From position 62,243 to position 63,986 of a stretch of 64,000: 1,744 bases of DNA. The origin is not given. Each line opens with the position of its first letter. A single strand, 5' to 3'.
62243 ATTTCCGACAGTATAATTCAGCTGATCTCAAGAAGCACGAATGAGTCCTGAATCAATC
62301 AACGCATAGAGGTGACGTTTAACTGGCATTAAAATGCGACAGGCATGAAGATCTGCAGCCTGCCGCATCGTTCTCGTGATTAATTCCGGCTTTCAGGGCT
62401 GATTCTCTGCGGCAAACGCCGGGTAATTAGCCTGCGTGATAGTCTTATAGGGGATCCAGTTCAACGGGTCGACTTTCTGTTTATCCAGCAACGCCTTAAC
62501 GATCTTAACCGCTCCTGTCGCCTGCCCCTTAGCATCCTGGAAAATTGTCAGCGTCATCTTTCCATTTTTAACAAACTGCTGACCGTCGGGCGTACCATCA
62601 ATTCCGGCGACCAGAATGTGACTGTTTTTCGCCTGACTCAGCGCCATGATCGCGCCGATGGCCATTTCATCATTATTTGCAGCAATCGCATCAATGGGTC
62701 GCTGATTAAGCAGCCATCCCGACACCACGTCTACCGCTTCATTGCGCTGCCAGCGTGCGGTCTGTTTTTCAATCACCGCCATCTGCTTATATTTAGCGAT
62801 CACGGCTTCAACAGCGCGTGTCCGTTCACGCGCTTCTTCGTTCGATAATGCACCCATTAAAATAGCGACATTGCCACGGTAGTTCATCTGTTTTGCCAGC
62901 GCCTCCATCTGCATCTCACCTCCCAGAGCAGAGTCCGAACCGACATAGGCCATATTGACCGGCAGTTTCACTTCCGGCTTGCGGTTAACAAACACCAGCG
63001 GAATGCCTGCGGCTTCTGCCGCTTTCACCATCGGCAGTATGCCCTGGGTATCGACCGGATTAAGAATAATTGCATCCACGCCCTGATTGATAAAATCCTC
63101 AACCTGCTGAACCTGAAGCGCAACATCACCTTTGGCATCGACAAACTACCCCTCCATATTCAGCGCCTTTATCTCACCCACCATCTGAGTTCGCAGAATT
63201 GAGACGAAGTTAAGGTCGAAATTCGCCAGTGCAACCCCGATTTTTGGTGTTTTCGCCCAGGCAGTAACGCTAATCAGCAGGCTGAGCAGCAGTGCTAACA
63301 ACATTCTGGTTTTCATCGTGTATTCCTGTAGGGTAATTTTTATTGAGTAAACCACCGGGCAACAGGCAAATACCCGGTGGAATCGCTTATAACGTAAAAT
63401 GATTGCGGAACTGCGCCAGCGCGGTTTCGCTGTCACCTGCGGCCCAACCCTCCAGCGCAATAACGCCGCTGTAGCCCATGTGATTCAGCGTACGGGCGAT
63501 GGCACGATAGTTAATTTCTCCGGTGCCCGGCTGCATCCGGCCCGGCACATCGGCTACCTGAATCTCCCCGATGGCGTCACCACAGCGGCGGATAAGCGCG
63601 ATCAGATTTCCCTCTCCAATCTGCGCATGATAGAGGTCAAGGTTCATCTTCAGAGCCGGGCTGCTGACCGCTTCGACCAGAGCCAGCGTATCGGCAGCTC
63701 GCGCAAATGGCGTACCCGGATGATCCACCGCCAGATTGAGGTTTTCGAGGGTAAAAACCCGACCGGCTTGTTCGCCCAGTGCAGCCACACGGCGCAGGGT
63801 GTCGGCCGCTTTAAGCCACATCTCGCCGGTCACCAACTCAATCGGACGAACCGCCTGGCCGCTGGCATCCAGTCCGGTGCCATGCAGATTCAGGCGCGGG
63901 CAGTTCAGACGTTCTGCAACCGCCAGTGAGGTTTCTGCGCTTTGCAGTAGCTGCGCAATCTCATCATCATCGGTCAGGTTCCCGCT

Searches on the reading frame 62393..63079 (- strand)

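Call 108: search_protein_families(library=pfam, proteins=[window:62393-63079:-], max_evalue=0.00001)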
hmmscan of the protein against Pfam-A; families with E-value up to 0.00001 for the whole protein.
window:62393-63079:- (228 aa): 2 families
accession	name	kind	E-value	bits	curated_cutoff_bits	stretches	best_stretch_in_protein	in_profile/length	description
PF13407.12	Peripla_BP_4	-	5.7e-45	154.3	35.1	1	2-202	57-258/258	Periplasmic binding protein domain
PF00532.27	Peripla_BP_1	-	2.9e-08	33.9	22.2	1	2-150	59-204/281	Periplasmic binding proteins and sugar binding domain of LacI family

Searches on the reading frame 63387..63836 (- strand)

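Call 108: search_protein_families(library=pfam, proteins=[window:63387-63836:-], max_evalue=0.00001)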
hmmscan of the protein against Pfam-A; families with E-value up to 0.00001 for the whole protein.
window:63387-63836:- (149 aa): 1 family
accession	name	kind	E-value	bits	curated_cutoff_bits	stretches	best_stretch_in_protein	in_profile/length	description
PF01261.30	AP_endonuc_2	-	3.8e-22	79.6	31.1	1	6-139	100-238/249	Xylose isomerase-like TIM barrel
